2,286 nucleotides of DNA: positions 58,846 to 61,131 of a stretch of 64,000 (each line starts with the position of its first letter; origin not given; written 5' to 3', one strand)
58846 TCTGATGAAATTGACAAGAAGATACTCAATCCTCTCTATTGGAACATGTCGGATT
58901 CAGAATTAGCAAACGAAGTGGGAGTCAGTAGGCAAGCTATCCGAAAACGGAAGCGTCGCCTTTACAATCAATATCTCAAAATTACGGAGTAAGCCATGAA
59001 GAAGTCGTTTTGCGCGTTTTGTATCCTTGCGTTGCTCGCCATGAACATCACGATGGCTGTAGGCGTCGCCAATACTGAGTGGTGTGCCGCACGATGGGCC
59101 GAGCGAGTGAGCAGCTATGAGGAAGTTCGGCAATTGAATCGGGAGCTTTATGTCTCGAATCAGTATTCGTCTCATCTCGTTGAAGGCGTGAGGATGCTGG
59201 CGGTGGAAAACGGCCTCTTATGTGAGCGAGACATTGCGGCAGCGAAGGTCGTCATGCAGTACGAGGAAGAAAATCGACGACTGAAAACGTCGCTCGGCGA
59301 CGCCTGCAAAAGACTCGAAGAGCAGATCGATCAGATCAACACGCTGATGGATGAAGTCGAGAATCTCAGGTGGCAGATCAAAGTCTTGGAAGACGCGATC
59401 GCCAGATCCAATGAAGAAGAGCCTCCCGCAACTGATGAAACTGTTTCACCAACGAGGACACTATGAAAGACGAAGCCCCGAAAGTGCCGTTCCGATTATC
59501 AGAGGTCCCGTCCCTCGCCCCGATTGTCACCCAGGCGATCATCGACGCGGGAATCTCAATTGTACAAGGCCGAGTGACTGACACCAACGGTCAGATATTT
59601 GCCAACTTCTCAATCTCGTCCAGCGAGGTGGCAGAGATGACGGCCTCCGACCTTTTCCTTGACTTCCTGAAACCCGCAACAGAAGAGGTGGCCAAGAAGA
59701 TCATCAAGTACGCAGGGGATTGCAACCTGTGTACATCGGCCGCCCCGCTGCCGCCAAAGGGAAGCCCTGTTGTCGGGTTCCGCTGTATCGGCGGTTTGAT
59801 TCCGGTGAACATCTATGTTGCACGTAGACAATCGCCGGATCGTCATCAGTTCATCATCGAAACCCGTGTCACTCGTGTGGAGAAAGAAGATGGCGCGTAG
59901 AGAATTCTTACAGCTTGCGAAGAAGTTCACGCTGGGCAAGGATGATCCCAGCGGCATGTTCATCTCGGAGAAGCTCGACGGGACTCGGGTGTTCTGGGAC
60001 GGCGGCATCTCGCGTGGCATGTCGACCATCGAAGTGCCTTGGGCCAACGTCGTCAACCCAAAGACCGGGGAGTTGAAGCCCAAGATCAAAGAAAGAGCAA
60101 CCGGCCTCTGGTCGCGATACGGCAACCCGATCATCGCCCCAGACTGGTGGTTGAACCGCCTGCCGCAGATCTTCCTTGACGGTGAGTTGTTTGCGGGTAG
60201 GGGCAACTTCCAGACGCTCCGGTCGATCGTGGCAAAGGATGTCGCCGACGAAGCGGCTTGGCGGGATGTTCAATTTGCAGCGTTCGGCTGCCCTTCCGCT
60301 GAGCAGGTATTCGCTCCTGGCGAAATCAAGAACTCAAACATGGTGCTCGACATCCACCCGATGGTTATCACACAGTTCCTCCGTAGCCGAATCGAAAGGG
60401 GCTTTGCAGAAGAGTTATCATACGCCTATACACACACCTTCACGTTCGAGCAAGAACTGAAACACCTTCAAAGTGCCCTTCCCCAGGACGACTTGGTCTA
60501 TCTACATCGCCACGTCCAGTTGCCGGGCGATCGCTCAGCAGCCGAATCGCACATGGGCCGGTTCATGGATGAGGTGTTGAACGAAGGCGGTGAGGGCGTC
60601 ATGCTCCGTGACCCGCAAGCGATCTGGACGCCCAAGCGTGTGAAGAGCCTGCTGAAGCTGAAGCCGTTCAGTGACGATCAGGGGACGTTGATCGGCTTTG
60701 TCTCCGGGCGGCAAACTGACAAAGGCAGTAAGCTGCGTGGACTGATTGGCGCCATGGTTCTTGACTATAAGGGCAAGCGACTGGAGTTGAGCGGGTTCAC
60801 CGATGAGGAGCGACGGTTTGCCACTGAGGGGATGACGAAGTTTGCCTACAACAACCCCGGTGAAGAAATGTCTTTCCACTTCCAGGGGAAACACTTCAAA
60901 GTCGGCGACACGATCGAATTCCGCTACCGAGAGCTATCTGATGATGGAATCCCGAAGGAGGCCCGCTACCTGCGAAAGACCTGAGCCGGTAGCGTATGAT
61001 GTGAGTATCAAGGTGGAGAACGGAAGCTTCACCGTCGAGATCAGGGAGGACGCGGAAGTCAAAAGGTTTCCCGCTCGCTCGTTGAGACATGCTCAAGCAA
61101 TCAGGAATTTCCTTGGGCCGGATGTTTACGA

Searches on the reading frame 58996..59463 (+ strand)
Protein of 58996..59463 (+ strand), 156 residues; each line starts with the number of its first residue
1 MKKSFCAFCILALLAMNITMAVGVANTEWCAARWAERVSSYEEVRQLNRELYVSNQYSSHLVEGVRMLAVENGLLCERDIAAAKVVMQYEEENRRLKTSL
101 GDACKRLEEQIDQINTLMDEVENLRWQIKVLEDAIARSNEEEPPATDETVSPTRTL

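Call 3: search_protein_families(library=pfam, proteins=[window:58996-59463:+], max_evalue=1)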
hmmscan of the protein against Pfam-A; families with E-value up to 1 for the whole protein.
window:58996-59463:+ (156 aa): 22 families
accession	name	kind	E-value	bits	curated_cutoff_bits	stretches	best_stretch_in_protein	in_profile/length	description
PF08614.16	ATG16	-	0.003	18.2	33.7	1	39-141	78-180/200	Autophagy protein 16 (ATG16)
PF21006.2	NHase_beta_N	-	0.0093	16.5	21.5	1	44-90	55-101/115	Nitrile hydratase beta subunit, N-terminal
PF21918.1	cas_Cpf1_2nd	-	0.012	16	27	1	83-135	136-188/225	CRISPR-associated endonuclease Cpf1 REC2 domain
PF04799.18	Fzo_mitofusin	-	0.014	15.3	27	1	50-137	65-154/161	fzo-like conserved region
PF07989.16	Cnn_1N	-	0.024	15.2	28.5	1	108-142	3-37/74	Centrosomin N-terminal motif 1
PF01166.23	TSC22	-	0.026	15.1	30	1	118-141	13-36/57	TSC-22/dip/bun family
PF05701.16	WEMBL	-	0.026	13.7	35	1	38-137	229-332/562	Weak chloroplast movement under blue light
PF16515.11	HIP1_clath_bdg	-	0.046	14.5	28.8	0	93-142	33-82/99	Clathrin-binding domain of Huntingtin-interacting protein 1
PF10280.14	Med11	-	0.05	14.5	26.9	1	82-135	21-76/120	Mediator complex protein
PF24627.1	PUMA_CC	-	0.051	14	30.1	1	99-141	26-72/74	PUMA coiled-coil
PF08824.15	Serine_rich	-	0.062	13.7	26.9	1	80-155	62-134/157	Serine rich protein interaction domain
PF22638.1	FlgK_D1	-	0.063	13.3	28.6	1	82-132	46-96/233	Flagellar hook-associated protein FlgK helical domain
PF20882.2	Sos7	-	0.085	13.5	27.3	1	80-123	30-73/75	Kinetochore protein Sos7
PF25464.1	DUF7900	-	0.092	13.8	27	1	83-115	40-76/97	Domain of unknown function (DUF7900)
PF13851.11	GAS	-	0.099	12.5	32.3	1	80-140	43-106/200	Growth-arrest specific micro-tubule binding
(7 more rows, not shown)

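Call 4: search_protein_families(library=phrogs, proteins=[window:58996-59463:+], max_evalue=0.1)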
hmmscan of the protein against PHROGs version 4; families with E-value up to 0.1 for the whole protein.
window:58996-59463:+ (156 aa): 4 families
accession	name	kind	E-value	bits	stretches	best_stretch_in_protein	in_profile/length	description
phrog_12919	-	unknown function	0.015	15.9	1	32-140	54-160/286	-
phrog_20226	-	unknown function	0.016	15.8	1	55-151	4-97/221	-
phrog_1399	-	unknown function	0.022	15.4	1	107-145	17-55/58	-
phrog_6664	-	unknown function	0.067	14.6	0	10-109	7-84/97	-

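Call 24: search_protein_families(library=ncbifam, proteins=[window:58996-59463:+], max_evalue=1)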
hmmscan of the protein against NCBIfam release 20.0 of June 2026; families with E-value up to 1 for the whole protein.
window:58996-59463:+ (156 aa): 10 families
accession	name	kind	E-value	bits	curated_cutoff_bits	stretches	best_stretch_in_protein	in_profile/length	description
NF045487.1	ASRP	equivalog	0.0029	16.3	300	1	89-148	353-412/593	archaea-specific SMC-related protein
TIGR00219.1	mreC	equivalog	0.019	14.1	92.75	1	9-128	13-134/283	rod shape-determining protein MreC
TIGR04523.1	Mplasa_alph_rch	subfamily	0.019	12.9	270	1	86-142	470-526/745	helix-rich protein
NF033914.0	antiphage_ZorA_1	subfamily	0.025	12.9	190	1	78-138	430-491/619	anti-phage ZorAB system protein ZorA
NF009644.1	PRK13169.1-5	equivalog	0.045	14.3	130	0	84-141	8-65/116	DNA replication initiation control protein YabA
TIGR03888.1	nitrile_beta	equivalog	0.047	13.6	152.2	1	44-86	55-97/226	nitrile hydratase subunit beta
TIGR02132.1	phaR_Bmeg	equivalog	0.056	13.4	148.4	1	77-135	71-130/189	polyhydroxyalkanoic acid synthase subunit PhaR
NF033885.1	conj_TraP_IncI1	equivalog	0.082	12.6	135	1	86-147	91-149/217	conjugal transfer protein TraP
NF053524.1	thylo_ssl2009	equivalog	0.13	13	58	1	91-122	51-82/90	ssl2009 family thylakoid membrane protein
TIGR03495.1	phage_LysB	equivalog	0.14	12.4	92.75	1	86-138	56-109/135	Rz-like lysis system protein LysB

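Call 94: find_homologous_proteins(query=window:58996-59463:+)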
Query window:58996-59463:+ (156 aa): 7 proteins with E <= 0.001 among 157 candidates.
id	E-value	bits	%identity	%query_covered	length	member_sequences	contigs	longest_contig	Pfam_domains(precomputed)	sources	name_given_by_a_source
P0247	9.3e-96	335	100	100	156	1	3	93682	-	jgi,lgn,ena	-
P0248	3.6e-75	269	86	93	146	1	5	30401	-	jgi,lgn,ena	-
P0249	2.6e-47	178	68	79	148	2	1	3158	-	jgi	jgi:predicted RNase H-like nuclease (RuvC/YqgF family)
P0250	6.7e-45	171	61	87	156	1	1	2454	-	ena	-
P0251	1.8e-44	169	58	90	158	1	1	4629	-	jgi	jgi:biopolymer transport protein ExbB/TolQ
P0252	5.6e-24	103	46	87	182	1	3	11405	-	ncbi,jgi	ncbi:MAG: hypothetical protein ACYSW8_17305 [Planctomycetota bacterium]|jgi:hypothetical protein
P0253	4.4e-13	67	39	87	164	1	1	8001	-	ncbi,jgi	ncbi:MAG: hypothetical protein ACYSWO_27740 [Planctomycetota bacterium]|jgi:myo-inositol-1-phosphate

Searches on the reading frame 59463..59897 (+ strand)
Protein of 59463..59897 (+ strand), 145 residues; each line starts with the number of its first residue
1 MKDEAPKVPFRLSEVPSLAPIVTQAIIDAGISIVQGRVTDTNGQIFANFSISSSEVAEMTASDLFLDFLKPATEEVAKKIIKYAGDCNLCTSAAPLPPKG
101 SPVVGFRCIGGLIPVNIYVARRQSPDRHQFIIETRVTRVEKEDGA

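Call 3: search_protein_families(library=pfam, proteins=[window:59463-59897:+], max_evalue=1)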
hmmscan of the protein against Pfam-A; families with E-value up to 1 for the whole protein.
window:59463-59897:+ (145 aa): 1 family
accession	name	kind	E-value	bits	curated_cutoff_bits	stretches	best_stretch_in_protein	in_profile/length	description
PF21903.1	BDI_0842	-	0.19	12.6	27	1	22-56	9-43/89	Hypothetical protein BDI_0842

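Call 4: search_protein_families(library=phrogs, proteins=[window:59463-59897:+], max_evalue=0.1)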
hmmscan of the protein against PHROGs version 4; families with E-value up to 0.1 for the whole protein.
window:59463-59897:+ (145 aa): 0 families

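Call 24: search_protein_families(library=ncbifam, proteins=[window:59463-59897:+], max_evalue=1)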
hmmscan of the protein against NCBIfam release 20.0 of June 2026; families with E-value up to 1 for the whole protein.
window:59463-59897:+ (145 aa): 0 families

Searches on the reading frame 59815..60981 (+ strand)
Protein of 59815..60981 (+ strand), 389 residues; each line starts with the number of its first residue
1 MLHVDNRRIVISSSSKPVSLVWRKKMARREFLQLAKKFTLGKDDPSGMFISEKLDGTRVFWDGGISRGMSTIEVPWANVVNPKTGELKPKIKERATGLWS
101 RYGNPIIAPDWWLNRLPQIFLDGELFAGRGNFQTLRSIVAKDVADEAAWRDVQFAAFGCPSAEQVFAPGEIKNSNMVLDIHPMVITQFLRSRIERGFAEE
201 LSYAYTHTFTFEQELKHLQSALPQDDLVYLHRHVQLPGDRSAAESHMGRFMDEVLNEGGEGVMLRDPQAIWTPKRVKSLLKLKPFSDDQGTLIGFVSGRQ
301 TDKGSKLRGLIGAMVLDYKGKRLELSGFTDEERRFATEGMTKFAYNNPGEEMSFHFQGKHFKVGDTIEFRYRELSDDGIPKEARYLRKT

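Call 3: search_protein_families(library=pfam, proteins=[window:59815-60981:+], max_evalue=1)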
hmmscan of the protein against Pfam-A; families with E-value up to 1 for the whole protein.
window:59815-60981:+ (389 aa): 3 families
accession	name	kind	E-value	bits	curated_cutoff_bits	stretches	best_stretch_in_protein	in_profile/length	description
PF14743.12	DNA_ligase_OB_2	-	2e-08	34.5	28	1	306-387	5-64/66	DNA ligase OB-like domain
PF01068.26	DNA_ligase_A_M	-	3.1e-06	27.5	26.2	1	243-283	163-204/204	ATP dependent DNA ligase domain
PF02298.23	Cu_bind_like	-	0.042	14.3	20.8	1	356-375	13-32/84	Plastocyanin-like domain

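Call 4: search_protein_families(library=phrogs, proteins=[window:59815-60981:+], max_evalue=0.1)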
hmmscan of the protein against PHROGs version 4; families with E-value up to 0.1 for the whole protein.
window:59815-60981:+ (389 aa): 2 families
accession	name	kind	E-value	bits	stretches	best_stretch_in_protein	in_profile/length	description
phrog_114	-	DNA, RNA and nucleotide metabolism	6.1e-30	105.3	1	33-386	224-495/634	ATP-dependent DNA ligase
phrog_30362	-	DNA, RNA and nucleotide metabolism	0.019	16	1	257-302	14-59/144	DNA ligase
